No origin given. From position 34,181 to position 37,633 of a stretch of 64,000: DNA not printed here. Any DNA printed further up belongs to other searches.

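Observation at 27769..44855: Tandem triplication of an ~1870-aa Ser/Thr kinase - STAND ATPase - TPR - GAF - PAS - histidine kinase hybrid sensor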

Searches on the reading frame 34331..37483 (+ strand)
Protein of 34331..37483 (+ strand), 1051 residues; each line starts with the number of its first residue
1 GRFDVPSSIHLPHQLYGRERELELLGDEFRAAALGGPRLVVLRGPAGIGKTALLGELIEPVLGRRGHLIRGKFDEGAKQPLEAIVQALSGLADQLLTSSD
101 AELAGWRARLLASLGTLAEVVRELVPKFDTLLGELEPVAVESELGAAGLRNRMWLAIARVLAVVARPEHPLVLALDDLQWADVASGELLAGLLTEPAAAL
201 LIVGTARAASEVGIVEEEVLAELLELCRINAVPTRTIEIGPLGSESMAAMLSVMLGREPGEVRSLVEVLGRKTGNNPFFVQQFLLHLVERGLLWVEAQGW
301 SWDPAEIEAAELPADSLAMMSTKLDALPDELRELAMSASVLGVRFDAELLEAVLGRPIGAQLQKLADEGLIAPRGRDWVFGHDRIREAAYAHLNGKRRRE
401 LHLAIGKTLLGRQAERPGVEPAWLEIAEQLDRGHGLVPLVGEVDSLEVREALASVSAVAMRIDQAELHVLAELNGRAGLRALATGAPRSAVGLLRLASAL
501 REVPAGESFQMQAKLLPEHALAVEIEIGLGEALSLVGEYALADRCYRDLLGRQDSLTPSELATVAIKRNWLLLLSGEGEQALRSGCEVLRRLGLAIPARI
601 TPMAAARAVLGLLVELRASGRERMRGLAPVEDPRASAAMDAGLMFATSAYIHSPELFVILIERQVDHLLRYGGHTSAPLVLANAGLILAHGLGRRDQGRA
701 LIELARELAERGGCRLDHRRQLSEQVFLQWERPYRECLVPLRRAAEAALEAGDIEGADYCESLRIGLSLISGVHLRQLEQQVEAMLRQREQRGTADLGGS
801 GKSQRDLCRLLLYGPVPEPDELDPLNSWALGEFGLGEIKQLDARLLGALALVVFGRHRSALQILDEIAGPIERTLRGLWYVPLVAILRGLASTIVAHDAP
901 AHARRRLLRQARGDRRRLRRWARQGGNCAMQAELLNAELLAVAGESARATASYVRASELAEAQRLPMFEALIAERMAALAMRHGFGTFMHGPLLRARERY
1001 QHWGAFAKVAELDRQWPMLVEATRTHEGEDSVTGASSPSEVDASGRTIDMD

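Call 39: search_solved_structures(query=window:34331-37483:+, max_evalue=1)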
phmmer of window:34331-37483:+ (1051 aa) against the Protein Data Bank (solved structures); distinct sequences matched with E-value up to 1: 0.
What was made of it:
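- Tried and rejected: PDB sequence search with the middle region: no hit (call 39).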

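Call 54: predict_structure(alignment_id=A1)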
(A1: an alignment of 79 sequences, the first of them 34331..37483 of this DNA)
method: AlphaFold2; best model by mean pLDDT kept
length: 1051 residues; sequences in the alignment: 79
mean_pLDDT: 90.8   pTM: 0.88
mean pLDDT of the five models: 90.8, 89.5, 89.0, 88.4, 87.6
residues with pLDDT >= 90: 793; 70-90: 197; 50-70: 38; < 50: 23
segments of 3 or more residues with pLDDT < 50: 1031-1051
pLDDT, mean of each block of 10 residues (from residue 1): 68 91 98 96 94 95 97 84 95 97 96 94 94 83 80 94 96 96 91 93 95 88 92 96 96 94 93 89 89 91 89 75 91 96 93 96 92 91 88 94 96 85 90 91 73 81 91 94 87 94 70 68 95 93 96 93 95 90 96 95 97 96 96 96 93 94 98 96 96 93 96 87 95 95 95 92 95 97 90 76 95 96 90 74 96 98 97 90 97 97 98 97 92 98 97 98 97 98 93 98 98 95 71 43 36 36
secondary structure, 60 per line:
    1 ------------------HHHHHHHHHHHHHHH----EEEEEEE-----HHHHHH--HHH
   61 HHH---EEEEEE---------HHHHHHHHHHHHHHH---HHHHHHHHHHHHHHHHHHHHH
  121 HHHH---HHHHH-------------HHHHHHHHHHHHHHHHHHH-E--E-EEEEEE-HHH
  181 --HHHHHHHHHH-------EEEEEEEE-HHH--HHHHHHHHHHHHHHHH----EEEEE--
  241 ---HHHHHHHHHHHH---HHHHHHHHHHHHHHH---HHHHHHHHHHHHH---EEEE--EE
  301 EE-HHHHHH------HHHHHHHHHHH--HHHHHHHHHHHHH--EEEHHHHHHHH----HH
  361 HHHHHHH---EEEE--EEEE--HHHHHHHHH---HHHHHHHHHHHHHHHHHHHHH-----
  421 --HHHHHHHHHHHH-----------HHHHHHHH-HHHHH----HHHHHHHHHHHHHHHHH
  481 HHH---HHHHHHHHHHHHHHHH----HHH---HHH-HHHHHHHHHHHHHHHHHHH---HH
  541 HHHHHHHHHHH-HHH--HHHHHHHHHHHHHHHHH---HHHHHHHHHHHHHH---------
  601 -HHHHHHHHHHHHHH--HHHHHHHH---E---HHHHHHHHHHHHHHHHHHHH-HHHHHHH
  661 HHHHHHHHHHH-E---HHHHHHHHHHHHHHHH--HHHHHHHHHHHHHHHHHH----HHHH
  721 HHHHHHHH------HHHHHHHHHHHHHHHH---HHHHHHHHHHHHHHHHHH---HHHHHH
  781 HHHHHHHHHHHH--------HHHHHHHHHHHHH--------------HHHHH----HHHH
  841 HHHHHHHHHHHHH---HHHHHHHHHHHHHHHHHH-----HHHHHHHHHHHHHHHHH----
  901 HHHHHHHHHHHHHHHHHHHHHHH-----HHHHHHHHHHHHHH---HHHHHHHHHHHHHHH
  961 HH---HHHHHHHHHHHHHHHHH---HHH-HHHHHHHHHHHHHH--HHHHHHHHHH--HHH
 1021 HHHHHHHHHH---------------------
elements in order (helices of 4 or more, strands of 3 or more residues): H19-33 E38-44 H50-55 H58-63 E67-72 H82-96 H100-124 H128-132 H146-164 E171-176 H183-192 E200-207 H214-229 E234-238 H244-255 H259-273 H277-289 E293-296 E299-302 H304-309 H316-326 H329-341 E344-346 H347-354 H359-367 E371-374 E377-380 H383-391 H395-415 H423-434 H446-453 H455-459 H464-483 H487-502 H517-535 H539-551 H558-574 H578-591 H602-615 H618-625 H633-652 H654-671 H677-692 H695-712 H717-728 H735-750 H754-771 H775-792 H801-813 H828-832 H837-853 H857-874 H880-896 H901-923 H929-942 H946-962 H966-982 H990-1003 H1006-1015 H1018-1030
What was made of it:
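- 34331..37483 (+): P2 aa 285-1335: STAND nucleotide-binding oligomerisation domain (P-loop, helical, winged-helix) followed by a ~600-aa TPR-like alpha-solenoid. AlphaFold2 model, pLDDT 90.8, pTM 0.88 (call 54).
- On STAND NTPase: Model shows helical, beta-hairpin WH and solenoid parts (call 54).
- Checked: The ~850 aa without a Pfam hit were modelled for P2 (aa 285-1335; pLDDT 90.8, pTM 0.88; call 54).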

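Call 56: fold_search(model_id=the predicted structure, library=pdb)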
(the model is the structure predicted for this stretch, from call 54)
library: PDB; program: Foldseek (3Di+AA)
matches with E <= 10: 1460; with E <= 0.001: 44
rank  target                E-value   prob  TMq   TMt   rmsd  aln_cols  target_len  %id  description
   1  6mfv_A                1.6e-09  1.00  0.31  0.43  11.8       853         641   14  Crystal structure of the Signal Transduction ATPase with Numerous Domains (STAND) protein with a tetratricopeptide rep (released 2019-02-20)
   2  3shf                  2.2e-06  1.00  0.24  0.22  10.5       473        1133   14  Crystal structure of the R265S mutant of full-length murine Apaf-1 (released 2011-08-24)
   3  8bob_C                8.3e-06  1.00  0.26  0.59   8.5       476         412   14  Structural basis for negative regulation of the maltose system (released 2023-10-18)
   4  8s0e_G                1.0e-05  1.00  0.14  0.37  15.1       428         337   14  H. sapiens OCCM bound to double stranded DNA (released 2024-10-02)
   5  1fnn_A                1.3e-05  1.00  0.17  0.41  16.7       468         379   13  CRYSTAL STRUCTURE OF CDC6P FROM PYROBACULUM AEROPHILUM (released 2000-10-04)
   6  8bbg_D                1.5e-05  1.00  0.21  0.18  28.8      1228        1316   11  Structure of the IFT-A complex; anterograde IFT-A train model (released 2022-12-21)
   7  9qlv_A                1.6e-05  1.00  0.17  0.21  14.4       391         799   15  Cryo-EM structure of Arabidopsis TIR-NLR WRR4A tetramer in complex with effector CCG40 (released 2026-04-08)
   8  8fgw_D                4.3e-05  1.00  0.25  0.21  30.0      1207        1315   11  Human IFT-A complex structures provide molecular insights into ciliary transport (released 2023-02-22)
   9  7jpo_D                5.8e-05  1.00  0.19  0.42  13.9       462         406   14  ORC-O1AAA: Human Origin Recognition Complex (ORC) with dynamic/unresolved ORC2 WH (released 2020-09-02)
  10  8s0e_D                7.6e-05  1.00  0.18  0.41  13.5       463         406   15  H. sapiens OCCM bound to double stranded DNA (released 2024-10-02)
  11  5g04_O                1.0e-04  1.00  0.26  0.36  21.7       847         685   12  Structure of the human APC-Cdc20-Hsl1 complex (released 2016-05-25)
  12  7dfv_A                1.2e-04  1.00  0.17  0.32  14.4       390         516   15  Cryo-EM structure of plant NLR RPP1 tetramer core part (released 2020-12-16)
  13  8jal_B                1.2e-04  1.00  0.16  0.25  21.9       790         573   12  Structure of CRL2APPBP2 bound with RxxGP degron (dimer) (released 2023-10-18)
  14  9gaw_O                1.3e-04  1.00  0.25  0.35  25.6       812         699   12  High-resolution structure of the Anaphase-promoting complex/cyclosome (APC/C) bound to co-activator Cdh1 (released 2024-08-14)
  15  6bq1_B                1.3e-04  1.00  0.19  0.25  23.1       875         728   12  Human PI4KIIIa lipid kinase complex (released 2017-12-13)
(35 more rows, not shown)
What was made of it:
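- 34331..37483 (+): Foldseek PDB hits: 6mfv_A STAND+TPR, Apaf-1, MalT, Cdc6/ORC, NLRs, APC/C TPR subunits (call 56).
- On STAND NTPase: Top folds are 6mfv, Apaf-1, MalT and NLRs (call 56).
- On TPR repeat proteins: Foldseek hits to APC/C, Ski3, Ctr9 and IFT-A TPR proteins have low TM-scores of 0.15-0.33 (calls 54, 56).
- Checked: The best structural matches are a STAND+TPR protein (6mfv_A, E 1.6e-9), Apaf-1, MalT, Cdc6/ORC, plant NLRs and APC/C TPR subunits (call 56).
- STAND plus TPR-like fold (calls 54, 56).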

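Call 70: search_dna_similar(query=window:34331-37483:+, collection=plasmids, mode=protein, max_rows=60, max_evalue=1e-10, rows=spread)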
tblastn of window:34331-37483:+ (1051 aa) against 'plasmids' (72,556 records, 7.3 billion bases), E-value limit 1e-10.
Records with a match: 244; places in all: 290; records where one place covers at least 80% of the query: 1.
Best place of each record, by identity: <60% 244.
By first word of the organism name: Rhizobium 74; Pantoea 52; Sinorhizobium 15; Paraburkholderia 15; Azospirillum 12; Nostoc 12; Cupriavidus 9; Leptolyngbya 6; Microvirga 4; Burkholderia 4; and 27 more.
By predicted mobility (MOB-suite, as given by PLSDB): non-mobilizable 153; conjugative 51; mobilizable 40.
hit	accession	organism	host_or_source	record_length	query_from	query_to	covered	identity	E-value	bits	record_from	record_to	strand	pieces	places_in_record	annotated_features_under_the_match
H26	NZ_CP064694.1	Bradyrhizobium sp. 187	Acmispon strigosus,cell culture,root ...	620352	1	859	82%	29.0%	2e-44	184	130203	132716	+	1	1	ATP-binding sensor histidine kinase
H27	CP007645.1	Rhizobium etli bv. phaseoli str. IE4803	Phaseolus vulgaris,whole organism,nodule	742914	1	811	77%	29.1%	5e-45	186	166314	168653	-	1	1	multi-sensor signal transduction multi-kinase nodulation NodV-like ...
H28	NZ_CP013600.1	Rhizobium sp. N741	Phaseolus vulgaris,Whole ...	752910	1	811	77%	29.0%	6e-46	189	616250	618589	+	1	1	AAA family ATPase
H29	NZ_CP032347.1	Azospirillum brasilense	soil sample,Agricultural field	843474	1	786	75%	29.8%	1e-34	152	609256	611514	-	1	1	AAA family ATPase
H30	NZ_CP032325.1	Azospirillum argentinense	soil sample,Agricultural field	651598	4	780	74%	28.7%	9e-48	194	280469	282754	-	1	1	AAA family ATPase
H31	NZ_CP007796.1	Azospirillum argentinense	Triticum aestivum L.,Root,wheat ...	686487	4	780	74%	28.4%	2e-48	196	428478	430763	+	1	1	AAA family ATPase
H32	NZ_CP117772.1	Nostoc sp. UHCC 0926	whole organism,lichen surface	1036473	4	794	75%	26.6%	1e-61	238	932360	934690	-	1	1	none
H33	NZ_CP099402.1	Rhizobium sp. Pop5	Phaseolus vulgaris,Cell culture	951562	1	688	65%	30.2%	3e-47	193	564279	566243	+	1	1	AAA family ATPase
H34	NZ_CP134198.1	Paraburkholderia sp. FT54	single cell,Rhizosphere soil of Tomato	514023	1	688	65%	29.9%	6e-44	182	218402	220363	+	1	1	AAA family ATPase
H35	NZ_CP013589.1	Rhizobium phaseoli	Phaseolus vulgaris,Whole ...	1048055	1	688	65%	29.8%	3e-43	180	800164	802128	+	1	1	record has no annotation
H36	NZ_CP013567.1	Rhizobium phaseoli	Phaseolus vulgaris,Whole ...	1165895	1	688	65%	29.6%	8e-44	182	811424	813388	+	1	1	record has no annotation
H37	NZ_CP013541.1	Rhizobium phaseoli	Phaseolus vulgaris,Whole ...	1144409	1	688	65%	29.6%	2e-42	177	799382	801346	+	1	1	record has no annotation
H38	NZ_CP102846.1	Microvirga terrae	soil,soil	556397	1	672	64%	30.2%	8e-44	182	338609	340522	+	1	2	trifunctional serine/threonine-protein kinase/ATP-binding ...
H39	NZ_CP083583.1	Kovacikia minuta CCNUW1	cell culture,fresh water lake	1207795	39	797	72%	26.5%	1e-41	175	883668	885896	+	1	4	record has no annotation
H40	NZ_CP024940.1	Paraburkholderia hospita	soil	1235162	5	693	66%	28.8%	4e-39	167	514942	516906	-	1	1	record has no annotation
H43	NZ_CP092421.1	Leptolyngbya boryana IU 594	-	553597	1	711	68%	26.2%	9e-48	194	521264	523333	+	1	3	trifunctional serine/threonine-protein kinase/ATP-binding ...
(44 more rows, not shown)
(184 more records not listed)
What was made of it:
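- Closest known: STAND NTPases with TPR-like sensor domains. Same: One plasmid homologue is annotated PknK (call 70).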

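Call 71: get_annotated_region(hit=H43, flank=6000)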
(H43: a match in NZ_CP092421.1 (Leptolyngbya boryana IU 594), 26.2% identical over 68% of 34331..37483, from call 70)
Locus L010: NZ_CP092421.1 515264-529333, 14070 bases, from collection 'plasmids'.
description: Leptolyngbya boryana IU 594 plasmid p2, complete sequence
organism: Leptolyngbya boryana IU 594 (NCBI taxid 462680)
taxonomy: Bacteria; Cyanobacteriota; Cyanophyceae; Leptolyngbyales; Leptolyngbyaceae; Leptolyngbya; Leptolyngbya boryana; Leptolyngbya boryana IU 594
host: -; source: -; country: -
typing (MOB-suite, as given by PLSDB): non-mobilizable
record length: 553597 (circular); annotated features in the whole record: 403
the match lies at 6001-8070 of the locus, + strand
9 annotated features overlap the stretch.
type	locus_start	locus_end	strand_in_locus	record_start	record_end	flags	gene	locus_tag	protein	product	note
CDS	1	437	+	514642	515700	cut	-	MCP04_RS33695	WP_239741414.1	BMP family protein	-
CDS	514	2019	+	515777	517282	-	-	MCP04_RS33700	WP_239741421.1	ABC transporter ATP-binding protein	-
CDS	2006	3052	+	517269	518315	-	-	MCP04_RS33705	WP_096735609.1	ABC transporter permease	-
CDS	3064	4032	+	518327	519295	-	-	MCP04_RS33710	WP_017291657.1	ABC transporter permease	-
CDS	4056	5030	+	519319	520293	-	-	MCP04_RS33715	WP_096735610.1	aromatic ring-hydroxylating dioxygenase subunit alpha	-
CDS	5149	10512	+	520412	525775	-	-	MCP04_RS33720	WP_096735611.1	trifunctional serine/threonine-protein kinase/ATP-binding protein/sensor histidine kinase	-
CDS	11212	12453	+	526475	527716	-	-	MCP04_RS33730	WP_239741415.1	hypothetical protein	-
CDS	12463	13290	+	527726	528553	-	-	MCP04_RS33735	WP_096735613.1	hypothetical protein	-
CDS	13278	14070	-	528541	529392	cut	-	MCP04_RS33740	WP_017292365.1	PAS domain S-box protein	-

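Call 73: search_protein_families(library=pfam, proteins=[L010:5149-10512:+], max_evalue=0.0001)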
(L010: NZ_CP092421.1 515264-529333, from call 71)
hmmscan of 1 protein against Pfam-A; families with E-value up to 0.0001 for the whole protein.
L010:5149-10512:+ (1787 aa): 9 families
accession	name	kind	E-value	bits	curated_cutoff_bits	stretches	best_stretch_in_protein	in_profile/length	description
PF13191.12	AAA_16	-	6.6e-44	150.8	32.6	1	298-487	1-167/167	AAA ATPase domain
PF00069.31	Pkinase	-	4.4e-33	115.2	31.7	1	8-255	2-251/263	Protein kinase domain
PF02518.31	HATPase_c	-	3.3e-23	82.7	26.4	1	1669-1785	5-109/111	Histidine kinase-, DNA gyrase B-, and HSP90-like ATPase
PF07714.23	PK_Tyr_Ser-Thr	-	2.6e-20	73.2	23.1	1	10-255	4-248/258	Protein tyrosine and serine/threonine kinase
PF01590.32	GAF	-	2.9e-14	54.2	22.4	1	1340-1478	2-133/133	GAF domain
PF13185.12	GAF_2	-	4.2e-12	46.9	28.6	1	1340-1479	4-136/136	GAF domain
PF13492.12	GAF_3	-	6.9e-09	36.6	27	1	1340-1480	2-129/129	GAF domain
PF25503.1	TPR_CHK1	-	2.1e-08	34.2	27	1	1127-1271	78-225/245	CHK1-like, TPR repeats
PF20703.3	nSTAND1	-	4.9e-06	26.9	27.1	1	300-537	17-201/379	Novel STAND NTPase 1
